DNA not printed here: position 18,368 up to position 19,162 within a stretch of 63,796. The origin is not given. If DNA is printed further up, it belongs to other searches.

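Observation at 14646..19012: Low-GC island: modular array of seven small, mostly exported ORFs (possible orphan-immunity or secretome cassette array)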

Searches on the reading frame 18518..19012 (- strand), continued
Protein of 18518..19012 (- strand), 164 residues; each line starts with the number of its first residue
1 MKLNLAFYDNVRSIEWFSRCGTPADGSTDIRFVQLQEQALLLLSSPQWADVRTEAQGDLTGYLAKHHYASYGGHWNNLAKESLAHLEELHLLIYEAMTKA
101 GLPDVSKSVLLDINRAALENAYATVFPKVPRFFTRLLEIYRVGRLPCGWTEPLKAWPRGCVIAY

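Call 96: find_encoding_contigs(protein=P0186, flank=8000, max_places=4)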
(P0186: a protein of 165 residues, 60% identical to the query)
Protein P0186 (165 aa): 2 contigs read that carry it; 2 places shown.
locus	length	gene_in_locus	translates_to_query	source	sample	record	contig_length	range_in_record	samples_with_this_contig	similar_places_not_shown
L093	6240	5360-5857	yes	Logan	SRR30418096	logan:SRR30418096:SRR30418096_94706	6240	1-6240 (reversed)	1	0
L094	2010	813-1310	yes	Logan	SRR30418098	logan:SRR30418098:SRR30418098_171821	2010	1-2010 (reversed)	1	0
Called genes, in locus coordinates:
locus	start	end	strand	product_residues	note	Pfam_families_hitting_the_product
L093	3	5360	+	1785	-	?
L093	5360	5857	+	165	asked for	-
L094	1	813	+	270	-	?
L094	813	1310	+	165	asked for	-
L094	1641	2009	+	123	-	?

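Call 98: search_protein_families(library=pfam, proteins=[L093:3-5357:+], max_evalue=0.001)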
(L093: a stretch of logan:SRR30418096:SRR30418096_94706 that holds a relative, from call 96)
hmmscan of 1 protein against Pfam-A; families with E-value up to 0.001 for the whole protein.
L093:3-5357:+ (1785 aa): 1 family
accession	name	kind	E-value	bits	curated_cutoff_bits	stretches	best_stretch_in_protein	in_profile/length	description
PF05593.20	RHS_repeat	-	1.6e-24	86.1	22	1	240-267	1-28/38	RHS Repeat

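Call 104: search_protein_families(library=ncbifam, proteins=[L091:6529-6987:+, L093:4800-5357:+, L090:6501-6983:+], max_evalue=1)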
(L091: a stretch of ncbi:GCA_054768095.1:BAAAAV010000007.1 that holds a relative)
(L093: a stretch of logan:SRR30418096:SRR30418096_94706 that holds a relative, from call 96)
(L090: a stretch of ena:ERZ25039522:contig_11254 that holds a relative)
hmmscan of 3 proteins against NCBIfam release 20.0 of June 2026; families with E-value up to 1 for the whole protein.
L091:6529-6987:+ (153 aa): 0 families

L093:4800-5357:+ (186 aa): 0 families

L090:6501-6983:+ (161 aa): 1 family
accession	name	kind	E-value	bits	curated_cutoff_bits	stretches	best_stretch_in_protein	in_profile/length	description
NF033379.1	FrucBisAld_I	equivalog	0.1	11.5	250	1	35-104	23-90/324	class I fructose-bisphosphate aldolase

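Call 109: find_related_loci(query=A7, collection=viral_contigs, flank=6000)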
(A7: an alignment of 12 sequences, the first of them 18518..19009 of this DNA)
Query A7 (163 aa) in viral_contigs; peptide patterns used: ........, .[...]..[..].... (x = any residue, [..] = any of these).
25 stretches matched a pattern, but none encodes a relative of the query by tblastn (E <= 1e-3).
